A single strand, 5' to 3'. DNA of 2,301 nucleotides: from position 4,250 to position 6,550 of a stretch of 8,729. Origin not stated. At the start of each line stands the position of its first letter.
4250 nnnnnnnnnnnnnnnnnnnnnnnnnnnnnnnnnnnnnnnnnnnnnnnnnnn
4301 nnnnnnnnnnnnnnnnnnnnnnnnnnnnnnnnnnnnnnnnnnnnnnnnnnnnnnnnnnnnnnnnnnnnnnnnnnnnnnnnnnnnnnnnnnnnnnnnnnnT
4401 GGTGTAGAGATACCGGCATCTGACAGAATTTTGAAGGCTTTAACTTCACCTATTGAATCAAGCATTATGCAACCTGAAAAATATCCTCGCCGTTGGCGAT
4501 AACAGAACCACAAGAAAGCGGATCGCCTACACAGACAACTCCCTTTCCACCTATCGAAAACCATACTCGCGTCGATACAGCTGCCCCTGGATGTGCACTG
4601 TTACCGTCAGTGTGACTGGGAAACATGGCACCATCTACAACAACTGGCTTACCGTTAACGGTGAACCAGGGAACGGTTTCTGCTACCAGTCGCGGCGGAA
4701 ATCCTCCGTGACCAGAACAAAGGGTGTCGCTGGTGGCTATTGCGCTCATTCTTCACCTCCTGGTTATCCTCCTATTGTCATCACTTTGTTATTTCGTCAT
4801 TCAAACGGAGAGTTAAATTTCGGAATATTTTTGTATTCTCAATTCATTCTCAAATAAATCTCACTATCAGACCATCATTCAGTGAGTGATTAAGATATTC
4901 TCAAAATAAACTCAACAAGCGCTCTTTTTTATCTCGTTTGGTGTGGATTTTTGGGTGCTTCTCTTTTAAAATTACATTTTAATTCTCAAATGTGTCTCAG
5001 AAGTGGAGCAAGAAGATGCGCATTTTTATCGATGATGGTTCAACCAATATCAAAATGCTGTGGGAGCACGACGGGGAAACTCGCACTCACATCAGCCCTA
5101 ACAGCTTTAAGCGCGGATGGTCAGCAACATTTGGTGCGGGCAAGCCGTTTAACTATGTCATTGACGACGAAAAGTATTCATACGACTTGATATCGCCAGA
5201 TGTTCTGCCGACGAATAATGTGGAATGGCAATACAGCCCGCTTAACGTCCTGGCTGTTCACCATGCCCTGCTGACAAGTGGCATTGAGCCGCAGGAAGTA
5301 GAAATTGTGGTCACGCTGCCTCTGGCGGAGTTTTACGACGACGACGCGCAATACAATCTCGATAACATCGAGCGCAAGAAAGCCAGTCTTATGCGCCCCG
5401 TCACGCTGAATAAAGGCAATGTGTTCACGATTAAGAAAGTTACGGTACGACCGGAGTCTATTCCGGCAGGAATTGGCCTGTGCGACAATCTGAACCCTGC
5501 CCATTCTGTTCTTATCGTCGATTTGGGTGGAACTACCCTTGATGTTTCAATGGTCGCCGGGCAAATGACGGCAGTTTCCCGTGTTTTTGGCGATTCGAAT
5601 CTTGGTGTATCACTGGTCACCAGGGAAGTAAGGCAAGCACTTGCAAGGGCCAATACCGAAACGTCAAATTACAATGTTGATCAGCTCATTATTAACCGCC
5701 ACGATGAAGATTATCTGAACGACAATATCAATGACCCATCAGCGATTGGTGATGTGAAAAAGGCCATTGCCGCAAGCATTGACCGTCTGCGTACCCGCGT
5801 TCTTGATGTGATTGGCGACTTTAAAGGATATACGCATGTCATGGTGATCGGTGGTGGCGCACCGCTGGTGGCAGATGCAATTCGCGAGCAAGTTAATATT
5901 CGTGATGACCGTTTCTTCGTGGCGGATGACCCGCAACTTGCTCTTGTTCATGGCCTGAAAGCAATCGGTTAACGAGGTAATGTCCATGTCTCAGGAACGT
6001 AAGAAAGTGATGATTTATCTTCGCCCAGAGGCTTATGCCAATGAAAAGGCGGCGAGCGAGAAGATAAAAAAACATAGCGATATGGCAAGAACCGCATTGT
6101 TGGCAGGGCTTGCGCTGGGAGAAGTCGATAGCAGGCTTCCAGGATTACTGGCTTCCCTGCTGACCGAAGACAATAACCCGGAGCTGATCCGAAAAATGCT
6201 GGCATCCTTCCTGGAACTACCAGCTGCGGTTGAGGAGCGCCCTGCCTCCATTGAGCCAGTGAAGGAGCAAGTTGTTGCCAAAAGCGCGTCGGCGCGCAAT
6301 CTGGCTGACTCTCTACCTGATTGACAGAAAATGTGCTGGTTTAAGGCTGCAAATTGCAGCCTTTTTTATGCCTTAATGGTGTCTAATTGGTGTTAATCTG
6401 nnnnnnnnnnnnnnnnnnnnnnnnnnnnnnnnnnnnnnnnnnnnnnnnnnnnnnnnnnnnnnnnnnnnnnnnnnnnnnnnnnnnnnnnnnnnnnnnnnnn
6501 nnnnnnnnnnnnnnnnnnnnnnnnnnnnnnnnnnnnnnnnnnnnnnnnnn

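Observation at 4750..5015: Centromere-like iteron array shared between the parM promoter and the divergent PAAR operon promoter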

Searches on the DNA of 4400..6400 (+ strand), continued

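Call 33: get_annotated_region(hit=H143, flank=1500)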
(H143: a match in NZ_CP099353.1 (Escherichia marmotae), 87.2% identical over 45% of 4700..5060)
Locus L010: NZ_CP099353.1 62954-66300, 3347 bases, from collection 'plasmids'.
description: Escherichia marmotae strain RHB02-E4-C07 plasmid unnamed2, complete sequence
organism: Escherichia marmotae (NCBI taxid 1499973)
taxonomy: Bacteria; Pseudomonadota; Gammaproteobacteria; Enterobacterales; Enterobacteriaceae; Escherichia; Escherichia marmotae
host: -; source: culture,Pooled sediment sample collected from floor of pig farm; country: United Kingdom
typing (MOB-suite, as given by PLSDB): non-mobilizable; replicon rep_cluster_1704
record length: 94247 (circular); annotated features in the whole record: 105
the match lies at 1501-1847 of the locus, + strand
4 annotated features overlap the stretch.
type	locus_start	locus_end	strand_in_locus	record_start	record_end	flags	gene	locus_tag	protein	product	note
CDS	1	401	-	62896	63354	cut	-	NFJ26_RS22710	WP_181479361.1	hypothetical protein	-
CDS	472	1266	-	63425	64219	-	-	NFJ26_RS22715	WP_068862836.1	hypothetical protein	-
CDS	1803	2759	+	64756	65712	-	parM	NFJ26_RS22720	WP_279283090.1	plasmid segregation protein ParM domain-containing protein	-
CDS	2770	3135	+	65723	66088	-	-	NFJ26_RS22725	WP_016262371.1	plasmid partitioning/stability family protein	-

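Call 34: get_annotated_region(hit=H146, flank=2500)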
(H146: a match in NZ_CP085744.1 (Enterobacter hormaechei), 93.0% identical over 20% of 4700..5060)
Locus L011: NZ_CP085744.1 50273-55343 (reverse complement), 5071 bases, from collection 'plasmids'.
description: Enterobacter hormaechei strain 60214CZ plasmid p60214CZ_1, complete sequence
organism: Enterobacter hormaechei (NCBI taxid 158836)
taxonomy: Bacteria; Pseudomonadota; Gammaproteobacteria; Enterobacterales; Enterobacteriaceae; Enterobacter; Enterobacter hormaechei
host: -; source: Homo sapiens,tracheal aspirate; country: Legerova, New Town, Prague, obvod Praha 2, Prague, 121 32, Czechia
typing (MOB-suite, as given by PLSDB): non-mobilizable
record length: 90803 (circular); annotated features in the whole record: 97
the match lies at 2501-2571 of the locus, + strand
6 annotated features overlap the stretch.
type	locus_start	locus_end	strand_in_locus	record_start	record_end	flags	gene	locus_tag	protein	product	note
CDS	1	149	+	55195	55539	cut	-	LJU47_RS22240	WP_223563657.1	hypothetical protein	-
CDS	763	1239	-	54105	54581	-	-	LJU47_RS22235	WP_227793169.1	hypothetical protein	-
CDS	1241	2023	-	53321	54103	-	-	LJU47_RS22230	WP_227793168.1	hypothetical protein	-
CDS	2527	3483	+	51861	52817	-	parM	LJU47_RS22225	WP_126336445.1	plasmid segregation protein ParM domain-containing protein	-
CDS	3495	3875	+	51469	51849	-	-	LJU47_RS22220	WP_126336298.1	plasmid partitioning/stability family protein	-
CDS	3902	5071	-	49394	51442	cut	-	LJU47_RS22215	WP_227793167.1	Dam family site-specific DNA-(adenine-N6)-methyltransferase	GO:0006306 - DNA methylation [Evidence IEA]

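Call 35: get_annotated_region(hit=H145, flank=2500)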
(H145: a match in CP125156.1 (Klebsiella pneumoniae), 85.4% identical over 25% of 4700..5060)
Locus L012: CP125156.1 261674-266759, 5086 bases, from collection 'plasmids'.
description: Klebsiella pneumoniae strain 176 plasmid unnamed2, complete sequence
organism: Klebsiella pneumoniae (NCBI taxid 573)
taxonomy: Bacteria; Pseudomonadota; Gammaproteobacteria; Enterobacterales; Enterobacteriaceae; Klebsiella; Klebsiella pneumoniae
host: -; source: -; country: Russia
typing (MOB-suite, as given by PLSDB): non-mobilizable; mating-pair formation MPF_T
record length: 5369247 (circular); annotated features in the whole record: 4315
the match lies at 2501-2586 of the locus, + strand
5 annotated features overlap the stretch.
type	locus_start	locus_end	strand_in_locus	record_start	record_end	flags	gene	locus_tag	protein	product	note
CDS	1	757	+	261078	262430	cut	-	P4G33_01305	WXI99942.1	alpha-glucosidase/alpha-galactosidase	-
CDS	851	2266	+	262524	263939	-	melB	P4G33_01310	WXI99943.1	melibiose:sodium transporter MelB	-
CDS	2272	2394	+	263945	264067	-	-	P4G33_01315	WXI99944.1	hypothetical protein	-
CDS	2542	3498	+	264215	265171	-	parM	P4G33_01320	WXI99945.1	plasmid segregation protein ParM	-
CDS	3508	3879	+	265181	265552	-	-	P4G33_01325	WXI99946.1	plasmid partitioning/stability family protein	-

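Call 36: get_annotated_region(hit=H132, flank=1500)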
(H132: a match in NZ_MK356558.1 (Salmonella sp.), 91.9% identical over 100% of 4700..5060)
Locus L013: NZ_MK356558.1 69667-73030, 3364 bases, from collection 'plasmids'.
description: Salmonella sp. strain Sa1423 plasmid pSa1423-160k, complete sequence
organism: Salmonella sp. (NCBI taxid 599)
taxonomy: Bacteria; Pseudomonadota; Gammaproteobacteria; Enterobacterales; Enterobacteriaceae; Salmonella; Salmonella sp.
host: -; source: -; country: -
typing (MOB-suite, as given by PLSDB): non-mobilizable; replicon rep_cluster_1704
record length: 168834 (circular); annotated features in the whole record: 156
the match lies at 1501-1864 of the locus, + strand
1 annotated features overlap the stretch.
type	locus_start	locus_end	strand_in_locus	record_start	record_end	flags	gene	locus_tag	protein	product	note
CDS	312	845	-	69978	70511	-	-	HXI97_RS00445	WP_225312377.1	hypothetical protein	-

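Call 37: get_annotated_region(hit=H127, flank=1500)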
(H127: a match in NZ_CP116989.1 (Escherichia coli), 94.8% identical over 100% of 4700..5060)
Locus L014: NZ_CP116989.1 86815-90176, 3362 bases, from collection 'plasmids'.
description: Escherichia coli strain MLI108K1 plasmid p92_MLI108-1, complete sequence
organism: Escherichia coli (NCBI taxid 562)
taxonomy: Bacteria; Pseudomonadota; Gammaproteobacteria; Enterobacterales; Enterobacteriaceae; Escherichia; Escherichia coli
host: -; source: Homo sapiens,stool sample; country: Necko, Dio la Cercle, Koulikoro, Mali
typing (MOB-suite, as given by PLSDB): non-mobilizable; replicon rep_cluster_1704
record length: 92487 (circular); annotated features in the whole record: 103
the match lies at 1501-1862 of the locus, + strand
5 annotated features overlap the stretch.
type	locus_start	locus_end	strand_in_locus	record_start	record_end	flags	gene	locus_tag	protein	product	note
CDS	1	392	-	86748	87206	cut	-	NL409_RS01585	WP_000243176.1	hypothetical protein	-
CDS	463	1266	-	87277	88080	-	-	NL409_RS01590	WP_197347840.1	hypothetical protein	-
CDS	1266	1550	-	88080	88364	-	-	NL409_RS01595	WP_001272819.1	PAAR domain-containing protein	-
CDS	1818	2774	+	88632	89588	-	parM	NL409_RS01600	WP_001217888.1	plasmid segregation protein ParM domain-containing protein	-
CDS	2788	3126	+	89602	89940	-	-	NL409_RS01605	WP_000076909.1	plasmid partitioning/stability family protein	-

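Call 47: get_annotated_region(hit=H36, flank=1500)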
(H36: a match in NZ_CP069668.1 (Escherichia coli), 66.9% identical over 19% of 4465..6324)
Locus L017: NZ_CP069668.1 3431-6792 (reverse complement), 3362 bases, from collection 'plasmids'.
description: Escherichia coli O89m:H9 strain MIN11 plasmid pMUB-MIN11-2, complete sequence
organism: Escherichia coli (NCBI taxid 2810406)
taxonomy: Bacteria; Pseudomonadota; Gammaproteobacteria; Enterobacterales; Enterobacteriaceae; Escherichia; Escherichia coli
host: -; source: Homo sapiens; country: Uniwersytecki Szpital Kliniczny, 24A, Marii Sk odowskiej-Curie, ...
typing (MOB-suite, as given by PLSDB): conjugative; replicon IncFIA,IncFIC; relaxase MOBF; mating-pair formation MPF_F
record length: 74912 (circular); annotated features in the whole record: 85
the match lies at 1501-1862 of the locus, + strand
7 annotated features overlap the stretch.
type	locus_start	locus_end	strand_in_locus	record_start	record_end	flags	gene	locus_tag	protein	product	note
CDS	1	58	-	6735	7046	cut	-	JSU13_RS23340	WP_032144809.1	hypothetical protein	-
CDS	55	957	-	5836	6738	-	-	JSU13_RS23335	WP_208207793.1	DUF1281 domain-containing protein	-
CDS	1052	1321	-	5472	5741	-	-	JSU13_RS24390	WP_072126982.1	hypothetical protein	-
CDS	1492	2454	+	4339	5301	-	parM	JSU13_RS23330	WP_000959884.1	plasmid segregation protein ParM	-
CDS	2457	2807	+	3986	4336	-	-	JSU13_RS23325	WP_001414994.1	plasmid partitioning/stability family protein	-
CDS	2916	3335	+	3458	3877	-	-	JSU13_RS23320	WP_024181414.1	hypothetical protein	-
CDS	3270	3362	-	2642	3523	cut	-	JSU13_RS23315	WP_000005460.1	hypothetical protein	-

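Call 56: get_annotated_region(hit=H147, flank=1800)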
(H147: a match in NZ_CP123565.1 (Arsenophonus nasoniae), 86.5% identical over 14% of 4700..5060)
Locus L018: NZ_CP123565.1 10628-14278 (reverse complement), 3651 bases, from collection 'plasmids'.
description: Arsenophonus nasoniae strain aNv_UK plasmid paNv_UK4, complete sequence
organism: Arsenophonus nasoniae (NCBI taxid 638)
taxonomy: Bacteria; Pseudomonadota; Gammaproteobacteria; Enterobacterales; Morganellaceae; Arsenophonus; Arsenophonus nasoniae
host: -; source: Nasonia vitripennis; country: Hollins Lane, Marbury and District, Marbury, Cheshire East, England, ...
typing (MOB-suite, as given by PLSDB): mobilizable; relaxase MOBP
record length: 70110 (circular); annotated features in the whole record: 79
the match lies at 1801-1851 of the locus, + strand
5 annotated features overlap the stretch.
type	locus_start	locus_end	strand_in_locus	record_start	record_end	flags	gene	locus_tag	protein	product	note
CDS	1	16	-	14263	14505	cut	-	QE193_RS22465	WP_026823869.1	HU family DNA-binding protein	GO:0030261 - chromosome condensation [Evidence IEA]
CDS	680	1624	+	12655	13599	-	-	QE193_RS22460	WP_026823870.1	replication initiator protein A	-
CDS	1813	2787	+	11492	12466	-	-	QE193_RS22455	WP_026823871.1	plasmid segregation protein ParM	GO:0030541 - plasmid partitioning [Evidence IEA]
CDS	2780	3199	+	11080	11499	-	-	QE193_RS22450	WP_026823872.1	plasmid partitioning/stability family protein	-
CDS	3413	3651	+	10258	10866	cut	-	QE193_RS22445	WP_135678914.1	helix-turn-helix transcriptional regulator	GO:0006355 - regulation of DNA-templated transcription [Evidence IEA]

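Call 57: get_annotated_region(hit=H67, flank=1800)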
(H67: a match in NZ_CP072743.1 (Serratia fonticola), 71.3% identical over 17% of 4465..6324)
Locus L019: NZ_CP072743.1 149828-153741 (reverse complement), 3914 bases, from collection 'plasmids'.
description: Serratia fonticola strain R28 plasmid pR28_180, complete sequence
organism: Serratia fonticola (NCBI taxid 47917)
taxonomy: Bacteria; Pseudomonadota; Gammaproteobacteria; Enterobacterales; Yersiniaceae; Serratia; Serratia fonticola
host: -; source: rabbit,mixed culture; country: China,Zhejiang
typing (MOB-suite, as given by PLSDB): mobilizable; replicon rep_cluster_2273,rep_cluster_904; relaxase MOBP
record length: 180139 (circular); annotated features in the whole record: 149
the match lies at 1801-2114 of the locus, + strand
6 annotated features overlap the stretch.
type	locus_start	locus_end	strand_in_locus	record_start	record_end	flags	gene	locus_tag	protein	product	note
CDS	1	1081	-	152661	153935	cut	-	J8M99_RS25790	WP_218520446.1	Y-family DNA polymerase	-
CDS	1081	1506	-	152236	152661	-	umuD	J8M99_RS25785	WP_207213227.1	translesion error-prone DNA polymerase V autoproteolytic subunit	-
CDS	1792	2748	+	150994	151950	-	-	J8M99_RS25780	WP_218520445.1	plasmid segregation protein ParM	GO:0030541 - plasmid partitioning [Evidence IEA]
CDS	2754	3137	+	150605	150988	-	-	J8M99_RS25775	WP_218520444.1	plasmid partitioning/stability family protein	-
CDS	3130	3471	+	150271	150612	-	-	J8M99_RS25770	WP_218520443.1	hypothetical protein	-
CDS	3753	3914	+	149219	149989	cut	-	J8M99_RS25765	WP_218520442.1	N-6 DNA methylase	GO:0006306 - DNA methylation [Evidence IEA]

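Call 58: get_annotated_region(hit=H32, flank=1500)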
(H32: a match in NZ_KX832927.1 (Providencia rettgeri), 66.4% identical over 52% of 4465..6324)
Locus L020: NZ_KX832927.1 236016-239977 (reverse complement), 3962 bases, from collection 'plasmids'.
description: Providencia rettgeri strain 16pre36 plasmid p16Pre36-NDM, complete sequence
organism: Providencia rettgeri (NCBI taxid 587)
taxonomy: Bacteria; Pseudomonadota; Gammaproteobacteria; Enterobacterales; Morganellaceae; Providencia; Providencia rettgeri
host: -; source: Homo sapiens; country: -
typing (MOB-suite, as given by PLSDB): conjugative; replicon rep_cluster_1506; relaxase MOBH,MOBH,MOBH; mating-pair formation MPF_F
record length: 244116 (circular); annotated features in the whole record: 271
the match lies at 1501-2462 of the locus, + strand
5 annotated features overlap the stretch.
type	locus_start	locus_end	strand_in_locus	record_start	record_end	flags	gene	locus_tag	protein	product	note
CDS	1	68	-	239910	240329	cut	-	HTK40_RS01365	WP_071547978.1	hypothetical protein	-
CDS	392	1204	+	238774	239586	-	-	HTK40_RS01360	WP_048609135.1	DUF4942 domain-containing protein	-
CDS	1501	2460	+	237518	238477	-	parM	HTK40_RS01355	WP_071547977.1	plasmid segregation protein ParM domain-containing protein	-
CDS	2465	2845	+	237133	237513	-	-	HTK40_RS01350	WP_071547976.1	plasmid partitioning/stability family protein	-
CDS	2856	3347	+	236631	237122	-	-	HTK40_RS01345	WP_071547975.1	hypothetical protein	-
